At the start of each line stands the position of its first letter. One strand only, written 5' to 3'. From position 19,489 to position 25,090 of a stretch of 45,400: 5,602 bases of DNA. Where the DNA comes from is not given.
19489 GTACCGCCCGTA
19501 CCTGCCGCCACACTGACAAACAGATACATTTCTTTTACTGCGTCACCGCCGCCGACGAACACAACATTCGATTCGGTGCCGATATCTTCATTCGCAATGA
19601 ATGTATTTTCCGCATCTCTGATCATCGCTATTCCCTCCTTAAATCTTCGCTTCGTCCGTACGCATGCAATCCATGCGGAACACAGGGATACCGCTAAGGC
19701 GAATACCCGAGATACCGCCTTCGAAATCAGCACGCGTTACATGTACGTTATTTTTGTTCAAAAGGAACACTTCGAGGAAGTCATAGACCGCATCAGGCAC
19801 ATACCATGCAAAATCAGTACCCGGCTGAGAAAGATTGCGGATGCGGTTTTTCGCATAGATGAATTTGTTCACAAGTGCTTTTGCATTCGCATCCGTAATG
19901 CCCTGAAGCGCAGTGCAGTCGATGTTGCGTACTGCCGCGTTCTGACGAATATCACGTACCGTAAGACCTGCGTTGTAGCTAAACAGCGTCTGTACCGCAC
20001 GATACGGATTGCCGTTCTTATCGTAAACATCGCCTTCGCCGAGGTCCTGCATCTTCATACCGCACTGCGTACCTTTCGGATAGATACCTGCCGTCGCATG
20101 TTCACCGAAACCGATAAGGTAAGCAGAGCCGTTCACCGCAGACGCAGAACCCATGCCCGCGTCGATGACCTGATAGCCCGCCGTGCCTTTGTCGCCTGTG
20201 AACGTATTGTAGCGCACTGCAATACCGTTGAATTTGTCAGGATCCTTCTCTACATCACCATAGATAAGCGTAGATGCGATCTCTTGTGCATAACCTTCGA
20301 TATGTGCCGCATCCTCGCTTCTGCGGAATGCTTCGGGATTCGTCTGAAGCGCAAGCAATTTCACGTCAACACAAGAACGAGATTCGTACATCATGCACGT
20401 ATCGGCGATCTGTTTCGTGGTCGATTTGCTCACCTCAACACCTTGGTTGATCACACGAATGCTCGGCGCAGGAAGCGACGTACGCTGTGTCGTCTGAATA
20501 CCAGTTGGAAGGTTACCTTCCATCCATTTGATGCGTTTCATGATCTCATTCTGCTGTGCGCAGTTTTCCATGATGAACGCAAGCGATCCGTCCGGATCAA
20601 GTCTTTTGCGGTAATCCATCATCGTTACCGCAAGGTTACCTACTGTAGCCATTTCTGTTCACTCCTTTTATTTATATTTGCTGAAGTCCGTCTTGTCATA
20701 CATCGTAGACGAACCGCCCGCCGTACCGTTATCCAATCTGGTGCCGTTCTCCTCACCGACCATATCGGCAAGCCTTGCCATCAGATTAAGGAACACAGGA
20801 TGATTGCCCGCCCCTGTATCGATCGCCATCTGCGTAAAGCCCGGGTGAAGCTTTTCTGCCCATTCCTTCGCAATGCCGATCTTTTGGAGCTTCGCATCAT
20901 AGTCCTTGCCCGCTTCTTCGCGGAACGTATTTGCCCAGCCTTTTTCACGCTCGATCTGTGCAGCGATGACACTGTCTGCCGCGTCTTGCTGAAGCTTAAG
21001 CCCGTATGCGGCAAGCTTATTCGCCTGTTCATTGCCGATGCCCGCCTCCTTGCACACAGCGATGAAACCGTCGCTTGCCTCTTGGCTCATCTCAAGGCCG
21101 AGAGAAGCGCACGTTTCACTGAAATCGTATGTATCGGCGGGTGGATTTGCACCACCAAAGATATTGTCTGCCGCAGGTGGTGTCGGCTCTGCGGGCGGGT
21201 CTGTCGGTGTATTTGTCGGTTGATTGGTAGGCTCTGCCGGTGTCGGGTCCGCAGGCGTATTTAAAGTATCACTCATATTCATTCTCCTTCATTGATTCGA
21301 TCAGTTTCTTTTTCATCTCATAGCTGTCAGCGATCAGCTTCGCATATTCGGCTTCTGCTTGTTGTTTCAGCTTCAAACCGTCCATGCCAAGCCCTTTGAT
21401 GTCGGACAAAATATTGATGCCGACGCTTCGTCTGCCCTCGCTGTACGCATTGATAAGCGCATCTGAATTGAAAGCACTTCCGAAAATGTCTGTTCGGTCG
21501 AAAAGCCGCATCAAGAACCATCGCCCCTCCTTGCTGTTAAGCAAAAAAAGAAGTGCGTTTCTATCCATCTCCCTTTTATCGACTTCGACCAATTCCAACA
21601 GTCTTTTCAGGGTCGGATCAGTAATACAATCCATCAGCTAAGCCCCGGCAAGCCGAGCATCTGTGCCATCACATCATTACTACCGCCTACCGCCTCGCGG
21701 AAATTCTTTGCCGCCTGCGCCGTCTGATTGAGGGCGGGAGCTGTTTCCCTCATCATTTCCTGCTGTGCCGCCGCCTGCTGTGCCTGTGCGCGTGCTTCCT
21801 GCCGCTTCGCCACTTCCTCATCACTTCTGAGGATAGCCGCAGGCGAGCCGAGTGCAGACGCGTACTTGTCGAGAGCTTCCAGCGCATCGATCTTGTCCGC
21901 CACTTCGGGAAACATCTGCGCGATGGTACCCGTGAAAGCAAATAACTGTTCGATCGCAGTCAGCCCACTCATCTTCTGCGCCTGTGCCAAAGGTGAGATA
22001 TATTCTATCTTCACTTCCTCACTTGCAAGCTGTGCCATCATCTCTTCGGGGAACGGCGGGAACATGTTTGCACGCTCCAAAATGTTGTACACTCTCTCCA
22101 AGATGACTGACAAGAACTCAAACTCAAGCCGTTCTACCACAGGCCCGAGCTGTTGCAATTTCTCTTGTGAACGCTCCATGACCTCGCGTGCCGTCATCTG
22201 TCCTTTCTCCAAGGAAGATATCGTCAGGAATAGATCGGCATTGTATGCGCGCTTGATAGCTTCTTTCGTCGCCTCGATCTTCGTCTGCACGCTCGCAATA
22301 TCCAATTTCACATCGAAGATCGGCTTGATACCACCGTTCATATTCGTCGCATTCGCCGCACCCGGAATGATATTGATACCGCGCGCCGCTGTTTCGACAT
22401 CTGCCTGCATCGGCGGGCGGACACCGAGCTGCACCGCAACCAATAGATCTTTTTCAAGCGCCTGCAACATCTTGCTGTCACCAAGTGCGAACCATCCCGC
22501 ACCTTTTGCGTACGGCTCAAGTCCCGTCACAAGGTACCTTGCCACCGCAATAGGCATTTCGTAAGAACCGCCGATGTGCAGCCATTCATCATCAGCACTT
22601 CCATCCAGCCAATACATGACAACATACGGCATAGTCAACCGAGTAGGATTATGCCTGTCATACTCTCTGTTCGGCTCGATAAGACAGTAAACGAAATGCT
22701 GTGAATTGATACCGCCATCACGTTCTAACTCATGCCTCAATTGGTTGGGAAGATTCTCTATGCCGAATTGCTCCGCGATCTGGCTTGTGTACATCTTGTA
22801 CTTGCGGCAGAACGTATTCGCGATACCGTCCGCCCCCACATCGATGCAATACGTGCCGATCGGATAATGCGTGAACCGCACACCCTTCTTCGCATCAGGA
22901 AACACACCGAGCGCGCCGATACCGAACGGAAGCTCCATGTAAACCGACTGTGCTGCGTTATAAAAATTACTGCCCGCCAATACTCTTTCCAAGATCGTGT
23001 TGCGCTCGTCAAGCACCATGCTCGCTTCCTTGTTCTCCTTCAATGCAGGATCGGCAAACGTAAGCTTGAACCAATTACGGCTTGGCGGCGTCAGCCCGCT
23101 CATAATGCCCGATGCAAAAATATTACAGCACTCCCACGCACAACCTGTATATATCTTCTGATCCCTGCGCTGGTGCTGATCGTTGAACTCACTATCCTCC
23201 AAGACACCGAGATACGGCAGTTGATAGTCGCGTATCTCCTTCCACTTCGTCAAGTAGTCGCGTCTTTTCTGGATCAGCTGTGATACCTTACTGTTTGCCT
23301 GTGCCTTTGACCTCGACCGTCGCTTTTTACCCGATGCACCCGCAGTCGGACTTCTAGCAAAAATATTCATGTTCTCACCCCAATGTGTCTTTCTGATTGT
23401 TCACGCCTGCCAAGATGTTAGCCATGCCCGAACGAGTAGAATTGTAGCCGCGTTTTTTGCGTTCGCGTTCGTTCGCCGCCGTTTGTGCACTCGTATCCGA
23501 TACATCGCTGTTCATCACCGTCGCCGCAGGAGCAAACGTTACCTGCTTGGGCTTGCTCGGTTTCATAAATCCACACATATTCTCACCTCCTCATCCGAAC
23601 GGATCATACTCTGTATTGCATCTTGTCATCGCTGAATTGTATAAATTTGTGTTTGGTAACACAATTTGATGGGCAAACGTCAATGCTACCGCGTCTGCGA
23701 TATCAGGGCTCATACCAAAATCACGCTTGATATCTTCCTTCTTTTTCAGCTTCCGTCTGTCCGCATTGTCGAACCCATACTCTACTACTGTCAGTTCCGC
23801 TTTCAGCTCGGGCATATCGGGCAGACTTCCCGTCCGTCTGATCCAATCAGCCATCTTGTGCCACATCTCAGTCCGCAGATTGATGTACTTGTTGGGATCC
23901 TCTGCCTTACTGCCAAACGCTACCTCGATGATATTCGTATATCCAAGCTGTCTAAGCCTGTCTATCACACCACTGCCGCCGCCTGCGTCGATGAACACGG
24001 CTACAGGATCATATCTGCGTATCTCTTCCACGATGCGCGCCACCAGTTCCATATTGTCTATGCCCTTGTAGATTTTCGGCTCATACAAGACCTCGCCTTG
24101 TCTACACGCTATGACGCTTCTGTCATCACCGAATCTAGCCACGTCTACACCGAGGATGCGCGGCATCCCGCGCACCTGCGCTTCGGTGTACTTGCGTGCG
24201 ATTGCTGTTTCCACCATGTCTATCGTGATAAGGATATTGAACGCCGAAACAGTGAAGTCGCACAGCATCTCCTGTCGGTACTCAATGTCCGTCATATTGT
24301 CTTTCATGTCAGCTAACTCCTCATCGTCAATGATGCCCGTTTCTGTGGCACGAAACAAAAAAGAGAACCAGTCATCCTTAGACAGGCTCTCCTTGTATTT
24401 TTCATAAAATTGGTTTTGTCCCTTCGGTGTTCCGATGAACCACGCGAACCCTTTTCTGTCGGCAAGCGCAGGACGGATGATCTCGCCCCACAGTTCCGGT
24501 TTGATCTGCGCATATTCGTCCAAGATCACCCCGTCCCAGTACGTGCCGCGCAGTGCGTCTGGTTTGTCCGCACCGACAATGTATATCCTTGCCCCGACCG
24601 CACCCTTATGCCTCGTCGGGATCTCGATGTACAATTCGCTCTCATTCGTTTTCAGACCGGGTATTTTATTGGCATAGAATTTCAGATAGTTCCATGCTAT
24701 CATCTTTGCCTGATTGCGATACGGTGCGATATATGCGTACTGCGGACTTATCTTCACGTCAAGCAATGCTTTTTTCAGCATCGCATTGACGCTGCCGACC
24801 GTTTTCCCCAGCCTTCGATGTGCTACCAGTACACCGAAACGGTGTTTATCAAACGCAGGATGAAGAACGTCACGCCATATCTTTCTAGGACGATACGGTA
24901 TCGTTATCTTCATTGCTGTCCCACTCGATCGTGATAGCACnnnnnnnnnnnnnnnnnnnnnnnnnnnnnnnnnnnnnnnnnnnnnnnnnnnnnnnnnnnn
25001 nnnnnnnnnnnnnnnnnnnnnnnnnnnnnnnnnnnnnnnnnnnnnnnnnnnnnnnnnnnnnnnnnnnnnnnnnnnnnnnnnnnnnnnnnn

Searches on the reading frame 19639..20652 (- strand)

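Call 53: search_protein_families(library=phrogs, proteins=[window:19639-20652:-], max_evalue=0.00001)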
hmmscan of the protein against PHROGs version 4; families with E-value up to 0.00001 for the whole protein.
window:19639-20652:- (337 aa): 1 family
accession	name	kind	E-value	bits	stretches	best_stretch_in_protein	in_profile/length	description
phrog_212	-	head and packaging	1.5e-62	212.7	2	6-150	3-148/301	major head protein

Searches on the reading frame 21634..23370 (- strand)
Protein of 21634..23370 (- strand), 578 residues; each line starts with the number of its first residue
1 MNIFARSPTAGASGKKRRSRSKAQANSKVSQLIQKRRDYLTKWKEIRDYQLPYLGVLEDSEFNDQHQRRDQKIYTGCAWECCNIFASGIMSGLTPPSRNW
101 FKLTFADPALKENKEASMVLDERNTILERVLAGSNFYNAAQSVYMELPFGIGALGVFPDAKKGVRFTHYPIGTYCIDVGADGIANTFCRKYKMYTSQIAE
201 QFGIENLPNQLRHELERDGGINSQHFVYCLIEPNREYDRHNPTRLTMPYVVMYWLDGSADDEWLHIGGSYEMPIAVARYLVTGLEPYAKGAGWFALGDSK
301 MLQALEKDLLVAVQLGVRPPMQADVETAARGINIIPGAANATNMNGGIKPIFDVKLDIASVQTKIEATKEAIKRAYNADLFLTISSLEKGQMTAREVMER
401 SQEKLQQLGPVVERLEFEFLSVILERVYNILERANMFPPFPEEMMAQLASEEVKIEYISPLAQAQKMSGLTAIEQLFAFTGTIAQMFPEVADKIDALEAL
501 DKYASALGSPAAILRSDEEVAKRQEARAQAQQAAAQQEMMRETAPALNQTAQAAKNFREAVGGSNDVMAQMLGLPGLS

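Call 53: search_protein_families(library=phrogs, proteins=[window:21634-23370:-], max_evalue=0.00001)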
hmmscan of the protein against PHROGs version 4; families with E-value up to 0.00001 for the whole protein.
window:21634-23370:- (578 aa): 4 families
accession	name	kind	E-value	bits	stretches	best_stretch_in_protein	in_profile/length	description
phrog_332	-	connector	3.8e-137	459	1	16-556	5-547/560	head-tail adaptor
phrog_21643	-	unknown function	3.5e-66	224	1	342-573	46-266/268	-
phrog_21528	-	unknown function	1.8e-52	179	1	27-235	8-217/224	-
phrog_449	-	connector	4.4e-25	89.1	1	21-553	4-514/520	head-tail adaptor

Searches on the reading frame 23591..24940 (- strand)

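Call 53: search_protein_families(library=phrogs, proteins=[window:23591-24940:-], max_evalue=0.00001)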
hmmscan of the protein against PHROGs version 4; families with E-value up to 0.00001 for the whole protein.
window:23591-24940:- (449 aa): 3 families
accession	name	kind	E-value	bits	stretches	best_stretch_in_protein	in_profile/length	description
phrog_2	-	head and packaging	7.1e-50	171.6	1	10-429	259-596/807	terminase large subunit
phrog_9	-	head and packaging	2e-13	51.1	1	47-426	237-662/812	terminase large subunit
phrog_7579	-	head and packaging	4e-13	50.1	1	29-248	13-231/239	terminase large subunit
